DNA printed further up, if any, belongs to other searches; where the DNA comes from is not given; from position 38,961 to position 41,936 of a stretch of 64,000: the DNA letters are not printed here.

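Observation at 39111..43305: Membrane-fused McrB-like AAA+ NTPase with an overlapping zinc-ribbon partner: candidate novel membrane-associated McrBC-type defence system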

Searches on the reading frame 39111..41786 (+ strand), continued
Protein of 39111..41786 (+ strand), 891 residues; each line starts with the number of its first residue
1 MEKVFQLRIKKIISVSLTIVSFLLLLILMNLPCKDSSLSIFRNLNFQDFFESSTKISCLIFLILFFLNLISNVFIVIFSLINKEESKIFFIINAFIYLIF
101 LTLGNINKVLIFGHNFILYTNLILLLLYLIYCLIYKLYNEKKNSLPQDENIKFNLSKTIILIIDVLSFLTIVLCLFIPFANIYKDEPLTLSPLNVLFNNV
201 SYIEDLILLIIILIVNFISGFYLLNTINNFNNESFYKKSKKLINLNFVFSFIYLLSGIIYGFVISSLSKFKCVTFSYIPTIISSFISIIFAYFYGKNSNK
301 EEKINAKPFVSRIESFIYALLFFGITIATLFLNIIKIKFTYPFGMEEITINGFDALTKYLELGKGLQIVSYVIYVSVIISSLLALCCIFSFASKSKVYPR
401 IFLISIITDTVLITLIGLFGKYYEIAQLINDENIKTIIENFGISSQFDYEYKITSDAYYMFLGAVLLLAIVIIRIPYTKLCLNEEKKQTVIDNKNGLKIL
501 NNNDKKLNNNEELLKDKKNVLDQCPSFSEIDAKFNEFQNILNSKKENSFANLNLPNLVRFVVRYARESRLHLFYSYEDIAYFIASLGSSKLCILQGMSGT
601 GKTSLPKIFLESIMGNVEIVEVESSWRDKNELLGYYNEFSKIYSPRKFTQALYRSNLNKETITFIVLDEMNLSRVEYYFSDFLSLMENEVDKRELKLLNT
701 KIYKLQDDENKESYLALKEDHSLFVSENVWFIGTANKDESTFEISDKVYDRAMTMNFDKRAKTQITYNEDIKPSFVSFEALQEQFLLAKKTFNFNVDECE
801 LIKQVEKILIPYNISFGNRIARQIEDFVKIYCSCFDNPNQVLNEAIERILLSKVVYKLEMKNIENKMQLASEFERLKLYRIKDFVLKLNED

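Call 55: find_encoding_contigs(protein=P0013, flank=6000, max_places=2)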
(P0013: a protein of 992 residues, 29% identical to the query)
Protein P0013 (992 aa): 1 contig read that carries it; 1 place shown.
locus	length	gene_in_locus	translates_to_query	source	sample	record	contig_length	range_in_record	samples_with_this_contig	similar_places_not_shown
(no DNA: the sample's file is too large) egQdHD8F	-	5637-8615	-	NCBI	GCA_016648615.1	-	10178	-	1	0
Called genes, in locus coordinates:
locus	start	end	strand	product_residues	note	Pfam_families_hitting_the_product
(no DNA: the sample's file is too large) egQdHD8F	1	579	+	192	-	?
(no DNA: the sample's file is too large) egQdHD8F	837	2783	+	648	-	-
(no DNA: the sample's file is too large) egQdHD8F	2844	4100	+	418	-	PF00069:Pkinase, PF07714:PK_Tyr_Ser-Thr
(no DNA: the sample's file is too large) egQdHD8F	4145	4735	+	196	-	PF10117:McrBC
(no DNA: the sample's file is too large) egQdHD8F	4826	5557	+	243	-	-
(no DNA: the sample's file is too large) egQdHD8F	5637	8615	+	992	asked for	PF12102:MrcB_N, PF07728:AAA_5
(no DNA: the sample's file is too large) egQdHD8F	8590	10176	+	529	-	?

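Call 70: list_cluster_members(proteins=[P0001, P0016, P0012, P0184, P0100])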
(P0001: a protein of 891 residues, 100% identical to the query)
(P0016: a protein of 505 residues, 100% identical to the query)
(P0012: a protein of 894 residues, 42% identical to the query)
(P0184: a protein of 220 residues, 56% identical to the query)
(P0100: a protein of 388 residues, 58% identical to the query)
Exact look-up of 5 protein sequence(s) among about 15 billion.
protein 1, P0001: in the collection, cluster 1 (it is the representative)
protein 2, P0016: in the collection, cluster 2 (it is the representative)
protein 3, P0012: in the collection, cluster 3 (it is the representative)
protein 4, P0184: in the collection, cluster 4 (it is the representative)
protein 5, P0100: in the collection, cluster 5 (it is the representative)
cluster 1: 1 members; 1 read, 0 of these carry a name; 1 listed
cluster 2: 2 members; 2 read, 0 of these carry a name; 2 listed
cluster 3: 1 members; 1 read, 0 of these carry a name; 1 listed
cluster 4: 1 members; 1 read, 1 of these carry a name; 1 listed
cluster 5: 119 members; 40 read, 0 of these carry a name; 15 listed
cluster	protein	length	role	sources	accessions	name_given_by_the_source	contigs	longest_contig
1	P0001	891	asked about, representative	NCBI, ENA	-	-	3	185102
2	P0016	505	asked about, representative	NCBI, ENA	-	-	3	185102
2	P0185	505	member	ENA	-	-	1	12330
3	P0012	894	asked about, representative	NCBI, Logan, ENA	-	-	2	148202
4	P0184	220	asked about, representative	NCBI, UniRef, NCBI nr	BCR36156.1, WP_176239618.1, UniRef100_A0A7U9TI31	hypothetical protein [Mariniplasma anaerobium] | ATPase dynein-related AAA domain-containing protein n=1 Tax=Mariniplasma anaerobium ...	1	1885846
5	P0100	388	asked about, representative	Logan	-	-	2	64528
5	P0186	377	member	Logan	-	-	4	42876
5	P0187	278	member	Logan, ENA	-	-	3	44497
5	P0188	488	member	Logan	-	-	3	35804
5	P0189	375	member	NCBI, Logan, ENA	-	-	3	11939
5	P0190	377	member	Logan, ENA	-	-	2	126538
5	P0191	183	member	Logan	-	-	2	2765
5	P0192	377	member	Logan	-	-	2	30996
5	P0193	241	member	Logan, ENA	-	-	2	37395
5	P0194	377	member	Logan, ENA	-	-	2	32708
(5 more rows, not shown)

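Call 78: find_related_loci(query=A1, collection=viral_contigs, flank=8000)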
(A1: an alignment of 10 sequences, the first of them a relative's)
Query A1 (891 aa) in viral_contigs; peptide patterns used: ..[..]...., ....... (x = any residue, [..] = any of these).
63 stretches matched a pattern; 5 encode a relative of the query (tblastn E <= 1e-3); 5 distinct loci.
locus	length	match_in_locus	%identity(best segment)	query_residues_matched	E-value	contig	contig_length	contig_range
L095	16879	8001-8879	37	573-862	2e-49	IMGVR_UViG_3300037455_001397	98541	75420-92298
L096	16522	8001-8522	35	582-757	5e-21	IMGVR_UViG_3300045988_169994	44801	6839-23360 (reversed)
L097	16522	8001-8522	35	582-757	5e-21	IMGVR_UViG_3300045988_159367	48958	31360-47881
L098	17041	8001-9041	25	585-869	1e-19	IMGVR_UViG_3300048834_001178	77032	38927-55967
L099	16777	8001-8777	26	495-758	1e-17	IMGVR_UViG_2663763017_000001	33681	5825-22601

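Call 82: search_protein_families(library=padloc, alignment_id=A4, max_evalue=0.00001)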
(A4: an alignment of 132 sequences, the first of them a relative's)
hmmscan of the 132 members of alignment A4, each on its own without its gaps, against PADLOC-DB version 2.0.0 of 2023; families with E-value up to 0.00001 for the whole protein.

A. member 1, L004:337-1344:- (336 aa): 0 families

B. families by the number of members that match (of 132 scanned): 38 families (the first 25 are shown)
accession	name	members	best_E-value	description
PDLC04135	mad3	4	2e-28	mads_3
PDLC04134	mad2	3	4.6e-21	mads_2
PDLC03719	oMTase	3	7.2e-07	orphan methyltransferase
PDLC04790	PDC-S01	2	8.2e-57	-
PDLC04789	PDC-S01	2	7.3e-22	-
PDLC04787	PDC-S01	2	3.6e-17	-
PDLC01720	Csa3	2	7.7e-15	Csa3_1_CAS-I-II-III-IV-V-VI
PDLC01438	Csa3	2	1e-13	"CAS-I,CAS-II,CAS-III,CAS-IV,CAS-V,CAS-VI; associated_signaling"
PDLC04791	PDC-S01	2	7.7e-09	-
PDLC04792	PDC-S01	2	1.7e-06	-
PDLC02759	SspA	1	3.5e-110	SspA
PDLC02657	DndA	1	9.7e-109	DndA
PDLC01097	C3a214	1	1.3e-46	GlgB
PDLC03626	REase_MTase_IIG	1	4.7e-34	Type IIG restriction enzyme-methyltransferase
PDLC01884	CARF4--CARF_PDDEXK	1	8.8e-24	-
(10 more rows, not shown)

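Call 83: search_protein_families(library=padloc, alignment_id=A5, max_evalue=0.00001)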
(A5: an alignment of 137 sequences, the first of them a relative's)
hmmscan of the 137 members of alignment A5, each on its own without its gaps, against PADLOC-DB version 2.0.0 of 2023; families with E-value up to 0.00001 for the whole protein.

A. member 1, L004:6270-7088:- (273 aa): 0 families

B. families by the number of members that match (of 137 scanned): 27 families (the first 25 are shown)
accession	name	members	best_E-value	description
PDLC04135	mad3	2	4.5e-30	mads_3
PDLC01457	WYL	2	4.7e-13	"CAS-I,CAS-II,CAS-III,CAS-IV,CAS-V,CAS-VI; associated_signaling"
PDLC02402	Aga_SIR2-PNTD1-PNTD2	2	9.5e-10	Class I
PDLC02980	AriA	2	2.3e-08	-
PDLC04140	mad8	2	5.4e-07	mads_8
PDLC02418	Aga_SIR2-Kinase-PNTD1-PNTD2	2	1.7e-06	Class I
PDLC04786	PDC-S01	1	7.7e-167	-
PDLC04792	PDC-S01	1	1.3e-113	-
PDLC04788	PDC-S01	1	1.4e-105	-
PDLC03854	LmuA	1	1.5e-24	-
PDLC01652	WYL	1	2.9e-24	"CAS-I,CAS-II,CAS-III,CAS-IV,CAS-V,CAS-VI; associated_signaling"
PDLC04789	PDC-S01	1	4.3e-21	-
PDLC04787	PDC-S01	1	3.4e-18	-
PDLC04790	PDC-S01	1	1.4e-17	-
PDLC02158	Avs1a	1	3.5e-15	-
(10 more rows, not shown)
